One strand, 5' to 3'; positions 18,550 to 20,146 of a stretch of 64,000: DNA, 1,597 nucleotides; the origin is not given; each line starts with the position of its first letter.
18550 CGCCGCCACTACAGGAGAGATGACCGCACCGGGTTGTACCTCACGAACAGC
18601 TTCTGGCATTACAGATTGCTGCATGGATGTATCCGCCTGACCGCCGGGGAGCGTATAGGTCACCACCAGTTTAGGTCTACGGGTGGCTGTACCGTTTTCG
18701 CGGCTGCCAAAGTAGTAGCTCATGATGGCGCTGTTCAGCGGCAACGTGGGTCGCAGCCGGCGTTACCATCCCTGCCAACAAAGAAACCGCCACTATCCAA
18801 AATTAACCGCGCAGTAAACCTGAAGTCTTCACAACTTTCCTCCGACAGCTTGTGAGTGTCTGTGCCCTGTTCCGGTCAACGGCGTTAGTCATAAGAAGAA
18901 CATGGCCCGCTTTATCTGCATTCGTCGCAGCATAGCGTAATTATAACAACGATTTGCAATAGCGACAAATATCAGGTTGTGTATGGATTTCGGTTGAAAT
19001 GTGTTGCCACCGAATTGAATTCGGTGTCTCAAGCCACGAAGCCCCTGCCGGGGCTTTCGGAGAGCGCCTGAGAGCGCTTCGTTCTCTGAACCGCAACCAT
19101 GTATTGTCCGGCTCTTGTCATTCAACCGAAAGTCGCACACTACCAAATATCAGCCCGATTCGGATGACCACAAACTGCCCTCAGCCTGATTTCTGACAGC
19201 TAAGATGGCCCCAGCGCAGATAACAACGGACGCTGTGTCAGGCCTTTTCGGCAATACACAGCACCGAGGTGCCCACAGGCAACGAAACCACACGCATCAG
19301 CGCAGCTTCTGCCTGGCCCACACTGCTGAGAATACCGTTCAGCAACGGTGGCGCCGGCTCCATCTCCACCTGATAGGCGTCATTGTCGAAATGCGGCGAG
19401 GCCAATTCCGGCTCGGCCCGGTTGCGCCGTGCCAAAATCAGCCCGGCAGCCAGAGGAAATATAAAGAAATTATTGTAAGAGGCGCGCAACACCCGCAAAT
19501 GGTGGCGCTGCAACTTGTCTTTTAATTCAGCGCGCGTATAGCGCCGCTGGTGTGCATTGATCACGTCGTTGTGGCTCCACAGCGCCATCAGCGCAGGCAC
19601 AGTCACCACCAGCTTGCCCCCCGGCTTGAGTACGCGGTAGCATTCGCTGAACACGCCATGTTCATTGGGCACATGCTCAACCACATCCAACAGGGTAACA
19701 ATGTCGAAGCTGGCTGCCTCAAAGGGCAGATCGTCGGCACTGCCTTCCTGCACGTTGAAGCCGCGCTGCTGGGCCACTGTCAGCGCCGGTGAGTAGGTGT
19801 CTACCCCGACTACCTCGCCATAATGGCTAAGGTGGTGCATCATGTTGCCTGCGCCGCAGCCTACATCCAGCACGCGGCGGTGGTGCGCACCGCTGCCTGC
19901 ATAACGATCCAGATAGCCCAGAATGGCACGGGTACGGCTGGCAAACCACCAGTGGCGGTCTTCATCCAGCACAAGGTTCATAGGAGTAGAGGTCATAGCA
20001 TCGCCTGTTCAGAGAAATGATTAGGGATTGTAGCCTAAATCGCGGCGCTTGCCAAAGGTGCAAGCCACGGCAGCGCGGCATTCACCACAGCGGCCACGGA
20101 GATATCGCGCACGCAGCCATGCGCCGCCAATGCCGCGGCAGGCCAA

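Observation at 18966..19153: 168-bp MITE-like element with terminal inverted repeats, internal hairpins and target-site duplications; two copies in the window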

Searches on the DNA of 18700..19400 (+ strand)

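Call 54: search_rna_families(source=window, start=18700, end=19400, threshold=evalue, max_evalue=5)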
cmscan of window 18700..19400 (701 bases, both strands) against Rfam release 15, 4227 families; matches with E-value up to 5: 0.
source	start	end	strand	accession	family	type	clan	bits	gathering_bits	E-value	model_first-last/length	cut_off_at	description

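Call 55: search_dna_similar(query=window:18975-19144:+, collection=plasmids, mode=distant, max_evalue=0.001)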
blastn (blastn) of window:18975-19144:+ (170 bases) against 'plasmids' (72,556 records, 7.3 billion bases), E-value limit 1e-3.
No match.
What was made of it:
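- Tried and rejected: BLAST against the plasmid collection gave no match (call 55).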

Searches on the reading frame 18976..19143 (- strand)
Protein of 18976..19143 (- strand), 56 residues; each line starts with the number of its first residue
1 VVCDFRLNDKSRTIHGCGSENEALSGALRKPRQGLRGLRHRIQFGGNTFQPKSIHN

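Call 59: find_homologous_proteins(query=window:18976-19143:-, max_evalue=0.01)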
Query seq(56 aa) (56 aa): 1 proteins with E <= 0.01 among 1 candidates.
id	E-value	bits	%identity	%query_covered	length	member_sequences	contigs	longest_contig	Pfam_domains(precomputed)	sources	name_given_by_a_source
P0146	4.3e-24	100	86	100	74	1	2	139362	-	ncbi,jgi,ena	-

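Call 60: find_encoding_contigs(protein=P0146, flank=10000, max_places=4)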
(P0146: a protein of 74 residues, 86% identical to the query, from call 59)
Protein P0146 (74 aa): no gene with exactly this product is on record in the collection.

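Call 62: list_cluster_members(proteins=[P0146])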
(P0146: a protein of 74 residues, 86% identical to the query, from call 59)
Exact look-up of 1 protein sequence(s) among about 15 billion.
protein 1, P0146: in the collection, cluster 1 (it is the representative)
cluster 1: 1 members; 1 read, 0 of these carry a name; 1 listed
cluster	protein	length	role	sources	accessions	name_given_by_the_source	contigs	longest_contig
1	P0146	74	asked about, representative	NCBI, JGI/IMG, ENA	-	-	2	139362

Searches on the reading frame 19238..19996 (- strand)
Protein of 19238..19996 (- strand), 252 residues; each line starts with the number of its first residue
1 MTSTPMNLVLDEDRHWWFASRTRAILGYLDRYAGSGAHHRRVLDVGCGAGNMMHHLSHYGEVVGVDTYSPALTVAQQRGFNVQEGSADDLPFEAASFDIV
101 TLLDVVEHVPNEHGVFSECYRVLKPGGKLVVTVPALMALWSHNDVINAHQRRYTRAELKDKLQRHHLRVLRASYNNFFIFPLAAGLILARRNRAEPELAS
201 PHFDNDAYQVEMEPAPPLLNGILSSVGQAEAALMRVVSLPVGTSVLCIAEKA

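Call 28: find_encoding_contigs(protein=window:19238-19996:-, flank=3000, max_places=6)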
Protein window:19238-19996:- (252 aa): 4 contigs read that carry it; 4 places shown.
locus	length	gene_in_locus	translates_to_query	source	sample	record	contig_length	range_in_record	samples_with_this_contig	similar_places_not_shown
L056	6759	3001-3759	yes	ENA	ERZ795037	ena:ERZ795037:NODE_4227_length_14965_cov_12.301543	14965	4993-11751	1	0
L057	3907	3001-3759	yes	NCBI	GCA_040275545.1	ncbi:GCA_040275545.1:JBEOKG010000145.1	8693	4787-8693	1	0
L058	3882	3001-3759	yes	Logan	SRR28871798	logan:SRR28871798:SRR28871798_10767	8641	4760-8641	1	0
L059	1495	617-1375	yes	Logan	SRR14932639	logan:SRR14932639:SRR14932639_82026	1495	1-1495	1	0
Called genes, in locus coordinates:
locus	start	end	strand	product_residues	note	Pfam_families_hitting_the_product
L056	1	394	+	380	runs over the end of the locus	PF13439:Glyco_transf_4, PF13579:Glyco_trans_4_4, PF20706:GT4-conflict, PF00534:Glycos_transf_1, PF13692:Glyco_trans_1_4, PF13524:Glyco_trans_1_2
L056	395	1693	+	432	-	PF13439:Glyco_transf_4, PF13579:Glyco_trans_4_4, PF00534:Glycos_transf_1, PF13692:Glyco_trans_1_4, PF13524:Glyco_trans_1_2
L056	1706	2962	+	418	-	PF01075:Glyco_transf_9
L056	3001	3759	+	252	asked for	PF01209:Ubie_methyltran, PF13489:Methyltransf_23, PF07021:MetW, PF13847:Methyltransf_31, PF08241:Methyltransf_11, PF08242:Methyltransf_12, PF13649:Methyltransf_25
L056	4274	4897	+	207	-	PF25023:TEN_YD-shell (weak)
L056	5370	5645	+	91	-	-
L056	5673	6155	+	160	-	-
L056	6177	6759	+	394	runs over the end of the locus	PF25023:TEN_YD-shell (weak)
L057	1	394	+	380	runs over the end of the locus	PF13439:Glyco_transf_4, PF13579:Glyco_trans_4_4, PF20706:GT4-conflict, PF00534:Glycos_transf_1, PF13692:Glyco_trans_1_4, PF13524:Glyco_trans_1_2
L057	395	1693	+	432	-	PF13439:Glyco_transf_4, PF13579:Glyco_trans_4_4, PF00534:Glycos_transf_1, PF13692:Glyco_trans_1_4, PF13524:Glyco_trans_1_2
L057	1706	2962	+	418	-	PF01075:Glyco_transf_9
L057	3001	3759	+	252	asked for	PF01209:Ubie_methyltran, PF13489:Methyltransf_23, PF07021:MetW, PF13847:Methyltransf_31, PF08241:Methyltransf_11, PF08242:Methyltransf_12, PF13649:Methyltransf_25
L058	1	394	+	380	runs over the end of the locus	PF13439:Glyco_transf_4, PF13579:Glyco_trans_4_4, PF20706:GT4-conflict, PF00534:Glycos_transf_1, PF13692:Glyco_trans_1_4, PF13524:Glyco_trans_1_2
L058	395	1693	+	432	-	PF13439:Glyco_transf_4, PF13579:Glyco_trans_4_4, PF00534:Glycos_transf_1, PF13692:Glyco_trans_1_4, PF13524:Glyco_trans_1_2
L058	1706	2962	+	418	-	PF01075:Glyco_transf_9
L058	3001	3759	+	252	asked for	PF01209:Ubie_methyltran, PF13489:Methyltransf_23, PF07021:MetW, PF13847:Methyltransf_31, PF08241:Methyltransf_11, PF08242:Methyltransf_12, PF13649:Methyltransf_25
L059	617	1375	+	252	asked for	PF01209:Ubie_methyltran, PF13489:Methyltransf_23, PF07021:MetW, PF13847:Methyltransf_31, PF08241:Methyltransf_11, PF08242:Methyltransf_12, PF13649:Methyltransf_25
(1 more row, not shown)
